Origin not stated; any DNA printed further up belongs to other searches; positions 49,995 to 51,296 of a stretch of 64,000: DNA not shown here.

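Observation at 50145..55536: Orphan NapG/NapH (MauM/MauN)-like quinol-dehydrogenase module wired to two beta-propellers and a Tat-exported Cys peptide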

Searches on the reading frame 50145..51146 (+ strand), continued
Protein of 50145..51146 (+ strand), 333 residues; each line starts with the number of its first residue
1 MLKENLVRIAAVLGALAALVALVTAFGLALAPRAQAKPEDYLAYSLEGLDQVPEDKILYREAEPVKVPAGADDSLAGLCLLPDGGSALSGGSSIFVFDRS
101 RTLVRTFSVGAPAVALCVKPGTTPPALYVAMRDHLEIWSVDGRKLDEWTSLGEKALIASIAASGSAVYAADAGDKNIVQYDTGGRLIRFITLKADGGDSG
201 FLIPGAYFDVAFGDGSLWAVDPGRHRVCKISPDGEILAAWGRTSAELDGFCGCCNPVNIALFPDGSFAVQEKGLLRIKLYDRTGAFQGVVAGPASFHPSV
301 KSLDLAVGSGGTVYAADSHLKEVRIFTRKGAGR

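Call 63: search_protein_families(library=pfam, proteins=[L029:1884-2708:+, L029:2705-3895:+, L029:3941-5659:+, L029:5696-6622:+, L029:6619-8448:+, L028:15007-15540:+, L076:11690-12076:+, L062:8822-9814:+, L062:345-1994:+], max_evalue=0.0001)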
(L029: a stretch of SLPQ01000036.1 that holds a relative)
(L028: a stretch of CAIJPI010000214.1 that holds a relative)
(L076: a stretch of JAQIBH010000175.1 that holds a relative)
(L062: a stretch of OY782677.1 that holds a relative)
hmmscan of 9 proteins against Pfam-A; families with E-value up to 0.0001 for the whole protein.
L029:1884-2708:+ (274 aa): 5 families
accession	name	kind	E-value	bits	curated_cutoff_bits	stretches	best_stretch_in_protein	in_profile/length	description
PF13237.11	Fer4_10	-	8.9e-07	29.2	25.5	1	135-185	2-53/53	4Fe-4S dicluster domain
PF12837.12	Fer4_6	-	2.3e-06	27.7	25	1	134-157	1-24/24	4Fe-4S binding domain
PF13187.11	Fer4_9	-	1.2e-05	25.7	27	1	141-189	1-52/52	4Fe-4S dicluster domain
PF12797.12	Fer4_2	-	2.3e-05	24.5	24.5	1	133-152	1-20/22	4Fe-4S binding domain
PF12838.12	Fer4_7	-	6.5e-05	23.8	27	0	141-188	1-52/52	4Fe-4S dicluster domain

L029:2705-3895:+ (396 aa): 1 family
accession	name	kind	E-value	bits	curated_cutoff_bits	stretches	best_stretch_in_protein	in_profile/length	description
PF04055.27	Radical_SAM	-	1.9e-19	70.9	29.5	1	53-185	2-145/166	Radical SAM superfamily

L029:3941-5659:+ (572 aa): 2 families
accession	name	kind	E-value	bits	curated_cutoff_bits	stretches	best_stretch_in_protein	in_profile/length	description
PF00348.22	polyprenyl_synt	-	4.3e-41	141.2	27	1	274-497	10-233/251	Polyprenyl synthetase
PF01976.22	DUF116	-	7.3e-32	110.4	25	1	82-227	10-154/155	Protein of unknown function DUF116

L029:5696-6622:+ (308 aa): 1 family
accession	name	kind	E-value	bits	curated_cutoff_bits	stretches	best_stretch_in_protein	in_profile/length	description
PF00432.27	Prenyltrans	-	3.4e-11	43.6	26.5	1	18-216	47-216/304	Prenyltransferase alpha-alpha toroid domain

L029:6619-8448:+ (609 aa): 3 families
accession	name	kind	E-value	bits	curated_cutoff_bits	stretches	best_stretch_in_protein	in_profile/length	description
PF13243.12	SQHop_cyclase_C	-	3.3e-24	85.9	26.1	1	289-555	4-276/319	Squalene-hopene cyclase C-terminal domain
PF13249.12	SQHop_cyclase_N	-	7.3e-13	48.8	26.2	1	18-125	5-110/291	Squalene-hopene cyclase N-terminal domain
PF00432.27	Prenyltrans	-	3.1e-07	30.5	26.5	0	46-102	36-93/304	Prenyltransferase alpha-alpha toroid domain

L028:15007-15540:+ (177 aa): 1 family
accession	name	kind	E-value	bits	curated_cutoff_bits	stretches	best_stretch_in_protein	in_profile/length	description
PF01797.21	Y1_Tnp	-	7.1e-28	97.6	23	1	24-137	3-121/121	Transposase IS200 like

L076:11690-12076:+ (128 aa): 1 family
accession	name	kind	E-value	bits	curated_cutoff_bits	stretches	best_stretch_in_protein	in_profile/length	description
PF13366.12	PDDEXK_3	-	2.8e-40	137.7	22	1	8-124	2-117/117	PD-(D/E)XK nuclease superfamily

L062:8822-9814:+ (330 aa): 2 families
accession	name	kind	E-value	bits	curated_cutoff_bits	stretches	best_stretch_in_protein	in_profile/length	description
PF13310.11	Virulence_RhuM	-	7.8e-26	91.3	33.7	1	62-136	1-78/252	Virulence protein RhuM family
PF02661.23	Fic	-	4e-11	44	24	1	220-280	21-93/93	Fic/DOC family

L062:345-1994:+ (549 aa): 1 family
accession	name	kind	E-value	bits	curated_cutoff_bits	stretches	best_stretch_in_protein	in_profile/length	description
PF00342.24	PGI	-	6.1e-240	797.3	22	1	52-542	1-486/486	Phosphoglucose isomerase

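Call 77: search_protein_representatives(alignment_id=A4)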
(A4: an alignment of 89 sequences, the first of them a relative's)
Query: 89 sequences, 344 profile positions. Proteins with E-value up to 0.001 (for the whole library): 71364; up to 1e-10: 22387; up to 1e-30: 2836. The best 150 are listed.
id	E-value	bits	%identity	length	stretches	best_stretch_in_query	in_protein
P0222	3.0e-156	536.1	-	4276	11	42-332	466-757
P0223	3.0e-136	470.3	-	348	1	7-341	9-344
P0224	8.9e-127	439.2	-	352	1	18-342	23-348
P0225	3.3e-124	430.8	-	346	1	1-342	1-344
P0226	1.2e-123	429.0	-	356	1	30-342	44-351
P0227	1.2e-122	425.6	-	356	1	1-342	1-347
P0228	3.3e-122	424.2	-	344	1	13-343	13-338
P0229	1.2e-120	419.1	-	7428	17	68-339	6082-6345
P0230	2.3e-120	418.1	-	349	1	12-342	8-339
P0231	1.6e-119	415.4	-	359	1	14-342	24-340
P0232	2.5e-119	414.7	-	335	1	1-343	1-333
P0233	3.8e-118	410.9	-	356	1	11-341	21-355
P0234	3.9e-118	410.8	-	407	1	1-343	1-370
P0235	2.0e-117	408.5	-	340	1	18-343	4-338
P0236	1.5e-116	405.6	-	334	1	7-343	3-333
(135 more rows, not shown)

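Call 81: search_protein_families(library=ncbifam, proteins=[L029:1884-2708:+, L029:2705-3895:+, L029:3941-5659:+, L029:5696-6622:+, L029:6619-8448:+, L005:4938-8225:+], max_evalue=0.000001)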
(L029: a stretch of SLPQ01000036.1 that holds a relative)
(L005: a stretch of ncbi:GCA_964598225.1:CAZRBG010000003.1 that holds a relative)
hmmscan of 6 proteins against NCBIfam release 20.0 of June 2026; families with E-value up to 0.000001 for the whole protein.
L029:1884-2708:+ (274 aa): 2 families
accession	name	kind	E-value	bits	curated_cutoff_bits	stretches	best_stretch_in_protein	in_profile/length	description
TIGR02179.1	PorD_KorD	subfamily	1.4e-07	31.5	60.05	1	128-189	13-72/78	2-oxoacid:acceptor oxidoreductase, delta subunit, pyruvate/2-ketoisovalerate family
NF040864.1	HgcB_ferredoxin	equivalog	3.9e-07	29.8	99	1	138-189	12-61/93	mercury methylation ferredoxin HgcB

L029:2705-3895:+ (396 aa): 31 families (the best 25 are shown)
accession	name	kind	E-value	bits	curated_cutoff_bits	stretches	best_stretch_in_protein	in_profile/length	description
TIGR04051.1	rSAM_NirJ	equivalog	2.8e-17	62.7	515.45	1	48-197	2-156/354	heme d1 biosynthesis radical SAM protein NirJ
TIGR04545.1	rSAM_ahbD_hemeb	equivalog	2.6e-16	60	500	1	54-217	6-175/339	heme b synthase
TIGR04055.1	rSAM_NirJ2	equivalog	1.3e-15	57.7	500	1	54-217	6-174/326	putative heme d1 biosynthesis radical SAM protein NirJ2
TIGR04347.1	pseudo_SAM_Halo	equivalog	3.4e-15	56.2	525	1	48-198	38-193/390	TIGR04347 family pseudo-SAM/SPASM protein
TIGR04054.1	rSAM_NirJ1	equivalog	1.3e-14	53.6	650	1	48-198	36-191/387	putative heme d1 biosynthesis radical SAM protein NirJ1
TIGR04546.1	rSAM_ahbC_deAc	equivalog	3.1e-14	52.6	650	1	49-198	40-194/390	12,18-didecarboxysiroheme deacetylase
TIGR04251.1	SCM_rSAM_ScmF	equivalog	2.6e-13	50.1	400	1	50-198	6-163/353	SynChlorMet cassette radical SAM/SPASM protein ScmF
TIGR04403.1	rSAM_skfB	equivalog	1.1e-12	47.5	300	1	50-287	106-348/402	sporulation killing factor system radical SAM maturase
TIGR03962.1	mycofact_rSAM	equivalog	1.6e-12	47.3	265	1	44-324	8-299/339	mycofactocin radical SAM maturase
TIGR04053.2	TIGR04053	equivalog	1.2e-11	44.5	395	1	49-251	9-217/366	TIGR04053 family radical SAM/SPASM domain-containing protein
NF045574.1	sacti_mat_StsB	exception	7.4e-11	41.5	625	1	51-206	99-259/466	StsB family radical SAM/SPASM domain sactipeptide maturase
TIGR04303.1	GeoRSP_rSAM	equivalog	8.2e-11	42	400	1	54-239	11-199/325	GeoRSP system radical SAM/SPASM protein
NF047865.1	rSAM_PapB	equivalog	9.5e-11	41.5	340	1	50-187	5-160/330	PapB family radical SAM/SPASM ranthipeptide maturase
TIGR03961.1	rSAM_PTO1314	hypoth_equivalog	3.6e-10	39.7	306.05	1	56-198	31-172/332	PTO1314 family radical SAM protein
TIGR04082.1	rSAM_for_selen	equivalog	3.6e-10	39.2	350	1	53-254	204-406/516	thio(seleno)oxazole modification radical SAM maturase SbtM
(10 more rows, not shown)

L029:3941-5659:+ (572 aa): 16 families
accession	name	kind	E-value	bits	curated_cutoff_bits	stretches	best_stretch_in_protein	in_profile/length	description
NF041169.1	f2_encap_cargo4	exception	1.3e-34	119.9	450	1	277-539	47-313/334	family 2 encapsulin nanocompartment cargo protein polyprenyl transferase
NF040698.1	IdsA_Meth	equivalog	9.6e-31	107.2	468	1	278-549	39-318/328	short chain isoprenyl diphosphate synthase IdsA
TIGR02748.1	GerC3_HepT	equivalog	1.2e-27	96.9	456.55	1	270-550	33-310/319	heptaprenyl diphosphate synthase component II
NF041003.1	GGPP_syn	equivalog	4.7e-27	94.9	500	1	277-541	37-306/326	geranylgeranyl diphosphate synthase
NF045485.1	FPPsyn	subfamily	5.2e-26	91.4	275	1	272-465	30-224/288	farnesyl diphosphate synthase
NF045628.1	HxpDPsynlarge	equivalog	1.7e-24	86.5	500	1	275-554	30-306/311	hexaprenyl-diphosphate synthase large subunit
TIGR02749.1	prenyl_cyano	equivalog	2.6e-23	82.5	383.2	1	276-549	40-312/322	solanesyl diphosphate synthase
NF007877.0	PRK10581.1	equivalog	1.4e-20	73.7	321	1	279-466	43-233/299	(2E,6E)-farnesyl diphosphate synthase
NF045549.1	GGPPsyn_IdsB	equivalog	3.3e-20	72.4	475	1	277-461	62-241/346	geranylgeranyl diphosphate synthase IdsB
NF008140.0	PRK10888.1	equivalog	6.2e-20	71.7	412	1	272-547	36-311/323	octaprenyl diphosphate synthase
NF040789.2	gerfarn_diphsyn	equivalog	1.4e-19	70.5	560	1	281-463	47-241/345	geranylfarnesyl diphosphate synthase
NF045685.1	GGPPSynCrtE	equivalog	9.3e-18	64.3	460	1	268-463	31-227/293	geranylgeranyl diphosphate synthase CrtE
NF042417.1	NPPPS_Mycobact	equivalog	1.4e-17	63.7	600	1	279-468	55-236/335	nonaprenyl/(2E,6E)-farnesyl/geranylgeranyl diphosphat synthase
NF040627.1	GFPS_Meth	equivalog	1.9e-17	63.6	600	1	279-463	39-212/285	geranylfarnesyl diphosphate synthase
NF040936.1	hexpp_archaea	equivalog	1.9e-12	47.1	400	1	278-465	39-209/275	hexaprenyl pyrophosphate synthase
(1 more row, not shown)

L029:5696-6622:+ (308 aa): 0 families

L029:6619-8448:+ (609 aa): 4 families
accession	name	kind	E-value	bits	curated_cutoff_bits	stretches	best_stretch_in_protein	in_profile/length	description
TIGR01787.1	squalene_cyclas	subfamily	1.1e-26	93.6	322.7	1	287-593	294-620/622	squalene/oxidosqualene cyclases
TIGR01507.1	hopene_cyclase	equivalog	4.3e-21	74.9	431.1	1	198-561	225-597/640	squalene--hopene cyclase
NF053823.1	SCO2321_fam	equivalog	1.2e-20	73.8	300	1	41-104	103-164/405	SCO2321 family membrane protein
TIGR03463.1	osq_cycl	subfamily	1.9e-20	72.7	851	1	288-592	305-633/634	2,3-oxidosqualene cyclase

L005:4938-8225:+ (1095 aa): 1 family
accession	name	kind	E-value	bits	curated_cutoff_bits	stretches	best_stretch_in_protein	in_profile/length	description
TIGR03434.1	ADOP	subfamily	5.2e-17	61.2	622.3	2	931-1095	636-803/803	ADOP family duplicated permease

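Call 84: find_encoding_contigs(protein=P0088, flank=10000, max_places=1)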
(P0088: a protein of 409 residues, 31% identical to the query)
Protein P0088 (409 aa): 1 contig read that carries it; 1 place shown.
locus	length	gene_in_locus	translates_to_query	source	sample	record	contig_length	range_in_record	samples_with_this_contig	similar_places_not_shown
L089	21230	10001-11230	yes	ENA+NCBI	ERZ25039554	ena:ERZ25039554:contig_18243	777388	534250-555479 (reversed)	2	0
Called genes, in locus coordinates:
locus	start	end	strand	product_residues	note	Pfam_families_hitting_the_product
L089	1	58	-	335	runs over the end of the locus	PF01904:DUF72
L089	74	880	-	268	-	PF00037:Fer4 (weak), PF12837:Fer4_6, PF13237:Fer4_10 (weak), PF14697:Fer4_21 (weak), PF12838:Fer4_7 (weak), PF13187:Fer4_9 (weak), PF27217:AF_0155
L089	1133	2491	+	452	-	PF00324:AA_permease, PF13520:AA_permease_2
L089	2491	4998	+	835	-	PF01804:Penicil_amidase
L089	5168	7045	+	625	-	PF01019:G_glu_transpept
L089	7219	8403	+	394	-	PF01053:Cys_Met_Meta_PP, PF01212:Beta_elim_lyase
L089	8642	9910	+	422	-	PF01011:PQQ (faint), PF13360:PQQ_2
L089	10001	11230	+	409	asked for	PF01436:NHL (faint)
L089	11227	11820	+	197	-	PF12838:Fer4_7 (faint), PF00037:Fer4 (faint)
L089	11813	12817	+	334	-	PF00037:Fer4 (faint), PF12801:Fer4_5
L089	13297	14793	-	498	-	-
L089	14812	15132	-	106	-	-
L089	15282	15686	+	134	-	PF10589:NADH_4Fe-4S, PF13484:Fer4_16 (faint), PF00037:Fer4 (weak), PF13237:Fer4_10, PF14697:Fer4_21, PF12838:Fer4_7, PF13187:Fer4_9, PF12837:Fer4_6 (weak), +3 more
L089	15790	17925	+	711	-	PF00070:Pyr_redox (faint), PF13510:Fer2_4, PF10588:NADH-G_4Fe-4S_3 (faint), PF14691:Fer4_20, PF01266:DAO, PF07992:Pyr_redox_2, PF13450:NAD_binding_8, PF01593:Amino_oxidase (weak), +3 more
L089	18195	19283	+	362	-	PF01594:AI-2E_transport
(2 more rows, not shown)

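Call 85: find_encoding_contigs(protein=P0086, flank=10000, max_places=1)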
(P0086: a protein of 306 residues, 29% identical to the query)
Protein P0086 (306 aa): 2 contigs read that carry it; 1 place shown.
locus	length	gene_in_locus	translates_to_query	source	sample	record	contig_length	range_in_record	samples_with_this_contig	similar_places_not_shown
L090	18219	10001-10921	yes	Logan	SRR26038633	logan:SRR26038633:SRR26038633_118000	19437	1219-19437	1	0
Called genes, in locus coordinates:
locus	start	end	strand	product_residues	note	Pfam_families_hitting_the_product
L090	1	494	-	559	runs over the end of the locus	PF00884:Sulfatase, PF01663:Phosphodiest (weak), PF16347:SGSH_C, PF13290:CHB_HEX_C_1 (weak)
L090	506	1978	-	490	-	PF00884:Sulfatase, PF01663:Phosphodiest, PF16347:SGSH_C, PF14707:Sulfatase_C (weak)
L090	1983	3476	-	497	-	PF00884:Sulfatase, PF01663:Phosphodiest, PF16347:SGSH_C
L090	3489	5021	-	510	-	PF00884:Sulfatase, PF01663:Phosphodiest (faint)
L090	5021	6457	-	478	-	PF00884:Sulfatase, PF01663:Phosphodiest (weak), PF16347:SGSH_C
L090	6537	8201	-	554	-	PF13522:GATase_6, PF12481:DUF3700, PF13537:GATase_7, PF00733:Asn_synthase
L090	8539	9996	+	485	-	PF13360:PQQ_2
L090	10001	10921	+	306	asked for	-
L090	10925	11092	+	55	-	-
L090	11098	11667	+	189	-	PF12838:Fer4_7 (faint), PF00037:Fer4 (faint), PF12837:Fer4_6 (faint), PF13237:Fer4_10 (faint)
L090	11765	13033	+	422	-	PF12801:Fer4_5, PF25160:LdpA_Fe-S-bd (faint), PF12837:Fer4_6 (faint), PF12838:Fer4_7 (faint), PF13187:Fer4_9 (faint), PF13237:Fer4_10 (faint), PF12801:Fer4_5 (weak), PF00037:Fer4 (weak), +2 more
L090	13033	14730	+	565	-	PF13360:PQQ_2, PF01011:PQQ (faint), PF13360:PQQ_2, PF13570:Beta-prop_ACSF4, PF13360:PQQ_2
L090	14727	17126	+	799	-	PF01257:2Fe-2S_thioredx, PF00037:Fer4 (faint), PF01512:Complex1_51K, PF10589:NADH_4Fe-4S, PF12838:Fer4_7 (weak), PF14697:Fer4_21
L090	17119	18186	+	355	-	PF13510:Fer2_4, PF14691:Fer4_20 (weak), PF22117:Fer4_Nqo3 (weak)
